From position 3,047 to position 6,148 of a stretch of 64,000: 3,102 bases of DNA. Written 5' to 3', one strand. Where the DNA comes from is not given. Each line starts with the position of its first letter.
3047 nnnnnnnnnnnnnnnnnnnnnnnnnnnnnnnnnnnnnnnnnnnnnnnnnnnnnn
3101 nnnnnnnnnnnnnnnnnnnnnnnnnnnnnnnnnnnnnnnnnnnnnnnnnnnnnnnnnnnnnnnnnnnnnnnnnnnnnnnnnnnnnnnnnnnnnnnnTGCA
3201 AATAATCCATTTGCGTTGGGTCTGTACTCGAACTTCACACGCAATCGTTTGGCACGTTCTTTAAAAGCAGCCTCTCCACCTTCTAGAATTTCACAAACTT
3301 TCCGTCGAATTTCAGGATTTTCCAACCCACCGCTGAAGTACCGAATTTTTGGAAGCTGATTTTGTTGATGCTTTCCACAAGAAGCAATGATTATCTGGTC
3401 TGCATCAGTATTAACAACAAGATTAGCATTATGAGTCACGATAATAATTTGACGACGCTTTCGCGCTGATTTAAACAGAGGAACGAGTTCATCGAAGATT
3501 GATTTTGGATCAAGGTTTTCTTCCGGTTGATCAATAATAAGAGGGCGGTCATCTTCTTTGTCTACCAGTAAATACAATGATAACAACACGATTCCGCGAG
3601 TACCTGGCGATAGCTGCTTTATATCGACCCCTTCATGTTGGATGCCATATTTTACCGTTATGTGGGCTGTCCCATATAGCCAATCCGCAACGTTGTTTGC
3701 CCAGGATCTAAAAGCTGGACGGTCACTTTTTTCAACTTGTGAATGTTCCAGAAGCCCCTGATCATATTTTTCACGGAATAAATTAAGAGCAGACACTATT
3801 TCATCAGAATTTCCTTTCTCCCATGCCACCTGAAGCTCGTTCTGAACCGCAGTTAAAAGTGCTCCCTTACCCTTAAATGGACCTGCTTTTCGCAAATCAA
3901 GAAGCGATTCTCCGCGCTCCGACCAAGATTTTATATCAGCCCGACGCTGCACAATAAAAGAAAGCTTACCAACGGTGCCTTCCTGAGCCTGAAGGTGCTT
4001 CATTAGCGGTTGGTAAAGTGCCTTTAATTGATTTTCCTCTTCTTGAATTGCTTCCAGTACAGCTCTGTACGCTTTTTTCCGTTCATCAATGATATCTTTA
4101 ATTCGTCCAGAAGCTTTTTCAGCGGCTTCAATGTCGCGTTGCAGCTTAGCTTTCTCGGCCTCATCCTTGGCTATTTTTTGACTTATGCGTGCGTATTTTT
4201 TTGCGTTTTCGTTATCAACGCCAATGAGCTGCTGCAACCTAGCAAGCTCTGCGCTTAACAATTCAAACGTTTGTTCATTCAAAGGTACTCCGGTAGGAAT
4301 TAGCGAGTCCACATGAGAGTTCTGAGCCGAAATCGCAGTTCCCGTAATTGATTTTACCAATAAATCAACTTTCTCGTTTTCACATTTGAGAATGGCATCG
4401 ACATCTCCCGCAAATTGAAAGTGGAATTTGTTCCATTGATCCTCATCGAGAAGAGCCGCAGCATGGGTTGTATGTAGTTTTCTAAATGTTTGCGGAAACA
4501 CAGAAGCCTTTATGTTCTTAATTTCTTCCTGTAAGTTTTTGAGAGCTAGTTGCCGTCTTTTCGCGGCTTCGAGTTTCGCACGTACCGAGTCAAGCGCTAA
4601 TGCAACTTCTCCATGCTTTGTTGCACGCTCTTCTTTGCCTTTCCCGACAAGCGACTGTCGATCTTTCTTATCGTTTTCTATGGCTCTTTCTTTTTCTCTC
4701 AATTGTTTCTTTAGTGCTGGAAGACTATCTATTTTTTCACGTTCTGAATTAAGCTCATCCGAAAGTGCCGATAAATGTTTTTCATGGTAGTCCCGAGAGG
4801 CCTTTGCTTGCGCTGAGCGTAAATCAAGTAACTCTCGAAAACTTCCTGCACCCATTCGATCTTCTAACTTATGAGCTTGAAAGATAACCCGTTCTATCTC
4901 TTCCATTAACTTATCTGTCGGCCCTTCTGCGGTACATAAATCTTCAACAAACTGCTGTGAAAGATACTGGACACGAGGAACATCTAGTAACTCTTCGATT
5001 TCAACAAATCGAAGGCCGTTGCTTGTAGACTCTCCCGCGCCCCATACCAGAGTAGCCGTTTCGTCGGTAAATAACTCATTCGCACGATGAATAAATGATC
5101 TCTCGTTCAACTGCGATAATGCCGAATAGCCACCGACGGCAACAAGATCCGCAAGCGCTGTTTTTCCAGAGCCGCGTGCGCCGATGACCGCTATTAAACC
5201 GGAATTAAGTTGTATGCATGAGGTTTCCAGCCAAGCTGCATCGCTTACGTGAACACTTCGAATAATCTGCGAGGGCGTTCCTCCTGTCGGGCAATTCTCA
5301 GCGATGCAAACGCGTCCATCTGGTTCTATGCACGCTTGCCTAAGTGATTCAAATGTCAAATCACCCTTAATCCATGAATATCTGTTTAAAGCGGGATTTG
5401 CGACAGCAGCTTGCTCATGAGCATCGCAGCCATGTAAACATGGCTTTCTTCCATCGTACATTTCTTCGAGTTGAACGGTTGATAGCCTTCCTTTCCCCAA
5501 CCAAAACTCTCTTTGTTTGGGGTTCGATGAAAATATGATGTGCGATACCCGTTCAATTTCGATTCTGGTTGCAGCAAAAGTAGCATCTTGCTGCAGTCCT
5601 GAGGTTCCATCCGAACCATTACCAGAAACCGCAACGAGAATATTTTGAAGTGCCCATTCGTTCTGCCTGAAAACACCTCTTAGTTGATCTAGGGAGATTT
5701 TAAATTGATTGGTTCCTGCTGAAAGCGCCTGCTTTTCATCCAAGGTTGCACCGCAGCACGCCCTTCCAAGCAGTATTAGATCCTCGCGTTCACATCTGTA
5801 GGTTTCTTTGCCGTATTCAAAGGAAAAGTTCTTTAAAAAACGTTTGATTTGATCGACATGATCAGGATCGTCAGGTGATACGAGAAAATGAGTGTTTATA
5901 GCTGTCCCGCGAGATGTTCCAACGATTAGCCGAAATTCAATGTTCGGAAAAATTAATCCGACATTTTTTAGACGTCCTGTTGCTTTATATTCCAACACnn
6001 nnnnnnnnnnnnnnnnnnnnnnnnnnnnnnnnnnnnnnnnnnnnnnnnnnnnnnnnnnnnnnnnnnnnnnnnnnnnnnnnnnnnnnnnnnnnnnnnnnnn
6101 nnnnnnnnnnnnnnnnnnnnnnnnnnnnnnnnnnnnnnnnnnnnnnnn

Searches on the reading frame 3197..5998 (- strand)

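Call 9: search_protein_families(library=pfam, proteins=[window:3197-5998:-], max_evalue=0.001)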
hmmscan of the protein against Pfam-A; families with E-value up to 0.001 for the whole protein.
window:3197-5998:- (934 aa): 2 families
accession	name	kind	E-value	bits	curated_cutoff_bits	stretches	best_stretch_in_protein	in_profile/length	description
PF13304.12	AAA_21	-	2.7e-11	44.5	27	1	791-861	233-303/304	AAA domain, putative AbiEii toxin, Type IV TA system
PF02463.25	SMC_N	-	1.2e-09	38.4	40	1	586-865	59-206/220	RecF/RecN/SMC N terminal domain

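Call 73: search_protein_families(library=padloc, proteins=[window:3197-5998:-], max_evalue=0.001)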
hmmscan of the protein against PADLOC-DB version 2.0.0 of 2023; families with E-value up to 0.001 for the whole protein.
window:3197-5998:- (934 aa): 23 families
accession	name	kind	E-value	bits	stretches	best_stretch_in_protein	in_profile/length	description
PDLC02208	Ppl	-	3.8e-27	92.8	2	775-919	755-892/894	-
PDLC02980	AriA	-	3.6e-11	41.6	1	791-861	233-303/304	-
PDLC04174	HEC-01A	-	1.4e-09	35.7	1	792-876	143-227/264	-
PDLC04175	HEC-01A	-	6.1e-09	33.4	1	792-875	245-326/363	-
PDLC04135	mad3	-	7.1e-09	33.7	1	264-873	20-338/374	mads_3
PDLC02335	AbiLi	-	1.2e-08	32.4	1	783-873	172-252/326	AbiLi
PDLC04678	PDC-M49A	-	2.6e-08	30.6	1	806-881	557-633/681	-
PDLC04164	AriA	-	2.1e-07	28.8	1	786-870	162-245/253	-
PDLC04177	HEC-01A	-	2.3e-07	28.2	1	782-878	260-357/393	-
PDLC04213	HEC-02A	-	3.7e-07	28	1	791-861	205-276/337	-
PDLC04176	HEC-01A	-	1.3e-06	26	1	787-873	247-333/371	-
PDLC04182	HEC-01A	-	2.4e-06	24.8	1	793-871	283-361/406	-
PDLC00289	PtuA1|PtuA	-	3.6e-06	24.3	1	789-873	221-304/404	AAA ATPase domain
PDLC04680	PDC-M49A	-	3.1e-05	20.7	0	814-890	556-630/674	-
PDLC03878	NsnB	-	3.5e-05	21.7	1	776-867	195-287/345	-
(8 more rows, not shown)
